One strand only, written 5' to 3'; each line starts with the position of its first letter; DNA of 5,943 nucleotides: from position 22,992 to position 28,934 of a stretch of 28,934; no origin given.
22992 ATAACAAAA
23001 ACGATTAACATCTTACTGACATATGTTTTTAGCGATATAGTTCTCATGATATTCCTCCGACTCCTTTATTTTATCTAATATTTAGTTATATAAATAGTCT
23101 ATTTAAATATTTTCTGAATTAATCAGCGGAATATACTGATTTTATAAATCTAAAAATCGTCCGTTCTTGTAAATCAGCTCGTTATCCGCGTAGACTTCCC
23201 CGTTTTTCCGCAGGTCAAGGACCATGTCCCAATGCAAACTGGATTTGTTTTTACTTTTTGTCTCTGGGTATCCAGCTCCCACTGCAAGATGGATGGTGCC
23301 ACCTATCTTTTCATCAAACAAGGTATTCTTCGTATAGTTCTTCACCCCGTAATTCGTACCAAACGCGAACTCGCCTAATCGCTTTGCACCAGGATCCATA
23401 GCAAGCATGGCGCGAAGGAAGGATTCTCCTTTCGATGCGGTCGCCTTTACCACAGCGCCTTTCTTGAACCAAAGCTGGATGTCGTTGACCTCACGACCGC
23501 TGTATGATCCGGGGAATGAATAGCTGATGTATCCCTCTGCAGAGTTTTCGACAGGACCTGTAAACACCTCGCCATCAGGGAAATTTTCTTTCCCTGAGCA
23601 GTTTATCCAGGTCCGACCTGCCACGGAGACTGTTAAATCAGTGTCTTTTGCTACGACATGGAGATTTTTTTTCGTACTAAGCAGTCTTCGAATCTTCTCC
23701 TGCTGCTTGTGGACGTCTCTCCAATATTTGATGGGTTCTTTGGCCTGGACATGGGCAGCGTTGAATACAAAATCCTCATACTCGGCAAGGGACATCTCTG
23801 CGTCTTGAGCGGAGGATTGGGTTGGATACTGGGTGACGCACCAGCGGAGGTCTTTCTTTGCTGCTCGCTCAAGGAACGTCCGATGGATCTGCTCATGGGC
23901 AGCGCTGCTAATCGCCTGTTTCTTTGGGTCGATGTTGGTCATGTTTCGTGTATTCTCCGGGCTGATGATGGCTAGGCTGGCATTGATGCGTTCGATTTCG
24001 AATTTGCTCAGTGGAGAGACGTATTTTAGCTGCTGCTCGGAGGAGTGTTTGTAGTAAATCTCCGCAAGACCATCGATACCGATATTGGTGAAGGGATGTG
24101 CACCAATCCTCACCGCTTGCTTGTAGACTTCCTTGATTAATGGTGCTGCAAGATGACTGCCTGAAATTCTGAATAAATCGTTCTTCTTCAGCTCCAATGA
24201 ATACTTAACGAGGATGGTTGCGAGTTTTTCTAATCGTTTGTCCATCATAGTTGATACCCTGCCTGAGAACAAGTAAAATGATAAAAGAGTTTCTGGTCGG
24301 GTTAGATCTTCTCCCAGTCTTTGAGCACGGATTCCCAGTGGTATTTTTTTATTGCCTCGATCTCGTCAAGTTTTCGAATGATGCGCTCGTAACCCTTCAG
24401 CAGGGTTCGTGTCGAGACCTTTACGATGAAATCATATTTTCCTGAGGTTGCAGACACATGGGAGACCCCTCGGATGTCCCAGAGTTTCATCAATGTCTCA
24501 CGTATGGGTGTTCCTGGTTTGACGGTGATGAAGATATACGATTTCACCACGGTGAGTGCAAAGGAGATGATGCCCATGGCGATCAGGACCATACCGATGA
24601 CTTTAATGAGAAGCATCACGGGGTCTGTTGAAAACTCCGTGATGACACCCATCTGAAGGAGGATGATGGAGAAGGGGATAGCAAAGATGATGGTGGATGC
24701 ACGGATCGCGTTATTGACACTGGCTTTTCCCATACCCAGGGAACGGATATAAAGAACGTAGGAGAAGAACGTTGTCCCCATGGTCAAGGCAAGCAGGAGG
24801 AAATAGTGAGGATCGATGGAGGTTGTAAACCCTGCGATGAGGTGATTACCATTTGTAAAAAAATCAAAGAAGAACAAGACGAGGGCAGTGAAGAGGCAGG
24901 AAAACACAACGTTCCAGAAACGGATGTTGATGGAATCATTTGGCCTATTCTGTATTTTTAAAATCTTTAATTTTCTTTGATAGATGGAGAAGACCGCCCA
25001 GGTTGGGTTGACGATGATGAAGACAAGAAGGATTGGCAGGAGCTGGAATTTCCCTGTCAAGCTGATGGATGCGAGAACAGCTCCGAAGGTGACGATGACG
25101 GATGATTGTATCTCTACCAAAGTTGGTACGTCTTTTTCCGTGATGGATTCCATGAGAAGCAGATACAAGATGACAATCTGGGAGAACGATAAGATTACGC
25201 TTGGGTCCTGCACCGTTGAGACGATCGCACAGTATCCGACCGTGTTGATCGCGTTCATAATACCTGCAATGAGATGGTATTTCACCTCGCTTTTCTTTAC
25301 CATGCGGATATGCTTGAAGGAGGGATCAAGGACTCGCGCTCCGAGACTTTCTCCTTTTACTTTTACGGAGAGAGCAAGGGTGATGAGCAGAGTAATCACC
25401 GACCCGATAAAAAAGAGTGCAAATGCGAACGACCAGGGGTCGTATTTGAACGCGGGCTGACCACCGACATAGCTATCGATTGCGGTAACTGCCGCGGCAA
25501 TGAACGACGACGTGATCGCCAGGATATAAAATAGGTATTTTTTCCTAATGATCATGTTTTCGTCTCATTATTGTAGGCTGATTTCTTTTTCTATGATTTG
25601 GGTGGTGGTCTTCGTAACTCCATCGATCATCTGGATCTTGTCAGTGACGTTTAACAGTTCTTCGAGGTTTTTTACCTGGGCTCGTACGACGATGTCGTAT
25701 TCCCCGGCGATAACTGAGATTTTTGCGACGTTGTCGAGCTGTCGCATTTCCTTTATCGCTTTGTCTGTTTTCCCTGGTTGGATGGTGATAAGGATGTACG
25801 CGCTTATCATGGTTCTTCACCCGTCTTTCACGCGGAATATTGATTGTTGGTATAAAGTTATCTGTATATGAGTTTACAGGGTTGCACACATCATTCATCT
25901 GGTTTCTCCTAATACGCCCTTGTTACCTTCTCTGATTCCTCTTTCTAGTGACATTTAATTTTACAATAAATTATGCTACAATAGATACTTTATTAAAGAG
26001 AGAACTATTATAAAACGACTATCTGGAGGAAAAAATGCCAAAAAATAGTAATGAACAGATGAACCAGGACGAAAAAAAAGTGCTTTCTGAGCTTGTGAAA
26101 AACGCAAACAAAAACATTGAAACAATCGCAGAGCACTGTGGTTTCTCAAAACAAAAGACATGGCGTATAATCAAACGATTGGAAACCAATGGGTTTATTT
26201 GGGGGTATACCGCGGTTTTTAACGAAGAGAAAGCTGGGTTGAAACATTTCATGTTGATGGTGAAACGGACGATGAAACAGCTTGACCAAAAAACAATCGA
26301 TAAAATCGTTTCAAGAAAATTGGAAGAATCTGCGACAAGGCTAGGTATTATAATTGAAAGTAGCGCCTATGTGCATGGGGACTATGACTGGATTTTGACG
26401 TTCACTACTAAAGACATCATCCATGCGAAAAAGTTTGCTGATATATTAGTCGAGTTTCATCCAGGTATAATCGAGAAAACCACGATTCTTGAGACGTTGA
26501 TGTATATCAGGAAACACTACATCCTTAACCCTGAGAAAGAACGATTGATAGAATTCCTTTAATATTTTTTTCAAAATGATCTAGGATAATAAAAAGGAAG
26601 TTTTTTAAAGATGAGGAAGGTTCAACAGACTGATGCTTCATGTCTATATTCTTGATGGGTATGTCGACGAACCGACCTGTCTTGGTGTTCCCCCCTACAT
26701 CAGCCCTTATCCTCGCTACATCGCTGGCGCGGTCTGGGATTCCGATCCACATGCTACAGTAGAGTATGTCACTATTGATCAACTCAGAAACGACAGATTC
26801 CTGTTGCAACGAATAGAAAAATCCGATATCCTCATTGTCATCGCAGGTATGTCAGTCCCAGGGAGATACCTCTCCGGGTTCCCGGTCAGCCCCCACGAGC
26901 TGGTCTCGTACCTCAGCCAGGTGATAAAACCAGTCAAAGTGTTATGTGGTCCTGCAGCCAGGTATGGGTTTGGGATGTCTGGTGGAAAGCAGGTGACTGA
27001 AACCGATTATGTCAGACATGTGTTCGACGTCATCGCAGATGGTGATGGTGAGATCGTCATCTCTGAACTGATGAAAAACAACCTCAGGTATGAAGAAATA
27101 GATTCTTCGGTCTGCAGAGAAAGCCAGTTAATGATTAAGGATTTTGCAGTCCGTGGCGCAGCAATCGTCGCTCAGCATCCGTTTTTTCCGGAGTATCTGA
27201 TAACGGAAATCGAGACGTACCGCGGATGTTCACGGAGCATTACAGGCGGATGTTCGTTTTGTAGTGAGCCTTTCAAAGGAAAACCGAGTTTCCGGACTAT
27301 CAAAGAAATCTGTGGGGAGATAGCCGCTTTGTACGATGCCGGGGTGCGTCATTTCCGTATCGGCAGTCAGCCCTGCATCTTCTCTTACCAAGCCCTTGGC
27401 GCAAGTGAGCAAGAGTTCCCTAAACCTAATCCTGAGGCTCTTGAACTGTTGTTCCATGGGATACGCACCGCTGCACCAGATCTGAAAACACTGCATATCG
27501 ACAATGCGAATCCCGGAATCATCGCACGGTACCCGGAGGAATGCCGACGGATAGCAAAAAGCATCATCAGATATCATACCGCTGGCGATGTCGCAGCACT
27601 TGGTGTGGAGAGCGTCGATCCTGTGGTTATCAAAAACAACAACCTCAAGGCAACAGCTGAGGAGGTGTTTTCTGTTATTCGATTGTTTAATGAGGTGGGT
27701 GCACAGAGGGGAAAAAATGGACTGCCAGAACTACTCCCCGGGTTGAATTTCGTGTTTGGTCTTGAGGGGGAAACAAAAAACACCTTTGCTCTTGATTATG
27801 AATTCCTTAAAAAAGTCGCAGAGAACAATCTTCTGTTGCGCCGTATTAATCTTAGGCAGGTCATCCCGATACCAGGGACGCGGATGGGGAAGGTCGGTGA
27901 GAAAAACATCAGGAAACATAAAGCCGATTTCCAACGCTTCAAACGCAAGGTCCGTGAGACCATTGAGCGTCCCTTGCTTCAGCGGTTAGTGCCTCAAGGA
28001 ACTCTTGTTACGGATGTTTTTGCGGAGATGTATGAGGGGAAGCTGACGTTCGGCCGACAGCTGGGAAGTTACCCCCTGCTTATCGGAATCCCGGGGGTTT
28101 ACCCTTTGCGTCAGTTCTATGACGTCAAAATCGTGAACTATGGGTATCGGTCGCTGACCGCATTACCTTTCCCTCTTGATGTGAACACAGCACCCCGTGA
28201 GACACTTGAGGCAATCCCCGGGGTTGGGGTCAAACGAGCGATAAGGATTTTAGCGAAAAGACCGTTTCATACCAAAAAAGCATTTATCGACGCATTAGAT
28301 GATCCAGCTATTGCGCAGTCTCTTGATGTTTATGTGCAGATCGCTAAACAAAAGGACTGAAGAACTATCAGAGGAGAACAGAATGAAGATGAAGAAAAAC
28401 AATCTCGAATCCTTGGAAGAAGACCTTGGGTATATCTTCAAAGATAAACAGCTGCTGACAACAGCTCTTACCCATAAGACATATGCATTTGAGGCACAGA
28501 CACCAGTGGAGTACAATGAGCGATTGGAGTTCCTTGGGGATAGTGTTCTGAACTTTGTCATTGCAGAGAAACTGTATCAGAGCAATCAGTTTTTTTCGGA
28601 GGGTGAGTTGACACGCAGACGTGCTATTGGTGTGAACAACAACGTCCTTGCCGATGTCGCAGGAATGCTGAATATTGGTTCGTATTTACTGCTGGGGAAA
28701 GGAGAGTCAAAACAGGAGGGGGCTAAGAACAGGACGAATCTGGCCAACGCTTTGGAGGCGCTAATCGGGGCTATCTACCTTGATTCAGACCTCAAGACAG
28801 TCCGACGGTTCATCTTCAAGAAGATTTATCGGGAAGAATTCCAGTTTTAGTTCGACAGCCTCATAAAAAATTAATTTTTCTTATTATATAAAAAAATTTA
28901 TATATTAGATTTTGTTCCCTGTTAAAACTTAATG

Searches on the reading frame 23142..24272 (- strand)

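Call 19: search_protein_families(library=pfam, proteins=[window:23142-24272:-], max_evalue=0.001)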
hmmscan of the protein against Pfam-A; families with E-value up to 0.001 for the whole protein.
window:23142-24272:- (376 aa): 1 family
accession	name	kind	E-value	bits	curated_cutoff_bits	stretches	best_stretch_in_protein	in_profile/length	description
PF02073.20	Peptidase_M29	-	1.6e-93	314.2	27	1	11-373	2-406/406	Thermophilic metalloprotease (M29)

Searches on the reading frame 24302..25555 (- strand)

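Call 19: search_protein_families(library=pfam, proteins=[window:24302-25555:-], max_evalue=0.001)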
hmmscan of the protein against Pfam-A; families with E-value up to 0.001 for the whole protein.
window:24302-25555:- (417 aa): 1 family
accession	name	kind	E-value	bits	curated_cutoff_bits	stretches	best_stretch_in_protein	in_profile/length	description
PF01037.27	AsnC_trans_reg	-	7e-06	26.3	25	1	342-406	2-66/73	Lrp/AsnC ligand binding domain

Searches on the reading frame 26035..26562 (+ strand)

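Call 19: search_protein_families(library=pfam, proteins=[window:26035-26562:+], max_evalue=0.001)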
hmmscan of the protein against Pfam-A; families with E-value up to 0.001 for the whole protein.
window:26035-26562:+ (175 aa): 4 families
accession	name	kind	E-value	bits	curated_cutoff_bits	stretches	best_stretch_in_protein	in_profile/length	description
PF13412.12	HTH_24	-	4.9e-08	32.9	21.9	1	13-55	5-47/48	Winged helix-turn-helix DNA-binding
PF01978.25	TrmB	-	3.1e-06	27.4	25.6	1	10-55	7-52/68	Sugar-specific transcriptional regulator TrmB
PF13730.12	HTH_36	-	5.8e-06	26.4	25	1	9-55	3-55/55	Helix-turn-helix domain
PF01047.28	MarR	-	0.00083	19.6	24.6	0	13-55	5-47/59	MarR family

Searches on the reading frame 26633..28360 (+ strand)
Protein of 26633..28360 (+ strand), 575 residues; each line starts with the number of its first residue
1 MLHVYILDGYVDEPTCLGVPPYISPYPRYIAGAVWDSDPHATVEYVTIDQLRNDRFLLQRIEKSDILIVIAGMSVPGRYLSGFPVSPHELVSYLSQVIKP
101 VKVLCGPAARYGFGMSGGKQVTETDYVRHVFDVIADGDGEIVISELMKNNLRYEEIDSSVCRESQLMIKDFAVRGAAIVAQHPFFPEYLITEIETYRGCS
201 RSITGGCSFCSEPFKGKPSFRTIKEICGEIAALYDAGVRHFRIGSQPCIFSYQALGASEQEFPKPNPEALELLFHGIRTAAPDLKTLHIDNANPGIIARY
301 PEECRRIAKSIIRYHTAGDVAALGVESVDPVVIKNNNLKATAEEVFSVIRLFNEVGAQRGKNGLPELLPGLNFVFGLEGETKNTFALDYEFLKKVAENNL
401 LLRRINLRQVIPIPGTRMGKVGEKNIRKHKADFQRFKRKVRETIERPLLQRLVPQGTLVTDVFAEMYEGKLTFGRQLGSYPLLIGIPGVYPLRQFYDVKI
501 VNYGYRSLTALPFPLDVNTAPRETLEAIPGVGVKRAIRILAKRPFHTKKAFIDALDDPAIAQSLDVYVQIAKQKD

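Call 19: search_protein_families(library=pfam, proteins=[window:26633-28360:+], max_evalue=0.001)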
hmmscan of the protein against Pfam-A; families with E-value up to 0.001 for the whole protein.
window:26633-28360:+ (575 aa): 2 families
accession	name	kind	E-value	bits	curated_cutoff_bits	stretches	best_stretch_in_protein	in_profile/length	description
PF04055.27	Radical_SAM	-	9.4e-08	32.8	29.5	1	193-391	1-165/166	Radical SAM superfamily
PF00633.29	HHH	-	0.0003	20.9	24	0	517-541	5-29/30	Helix-hairpin-helix motif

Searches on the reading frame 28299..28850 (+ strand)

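Call 19: search_protein_families(library=pfam, proteins=[window:28299-28850:+], max_evalue=0.001)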
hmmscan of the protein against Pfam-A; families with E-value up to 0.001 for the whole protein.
window:28299-28850:+ (183 aa): 2 families
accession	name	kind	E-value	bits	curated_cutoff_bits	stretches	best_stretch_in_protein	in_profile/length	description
PF14622.11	Ribonucleas_3_3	-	2.3e-33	115.5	35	1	49-177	1-125/128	Ribonuclease-III-like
PF00636.31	Ribonuclease_3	-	7.6e-23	81.7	27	1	74-163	1-101/102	Ribonuclease III domain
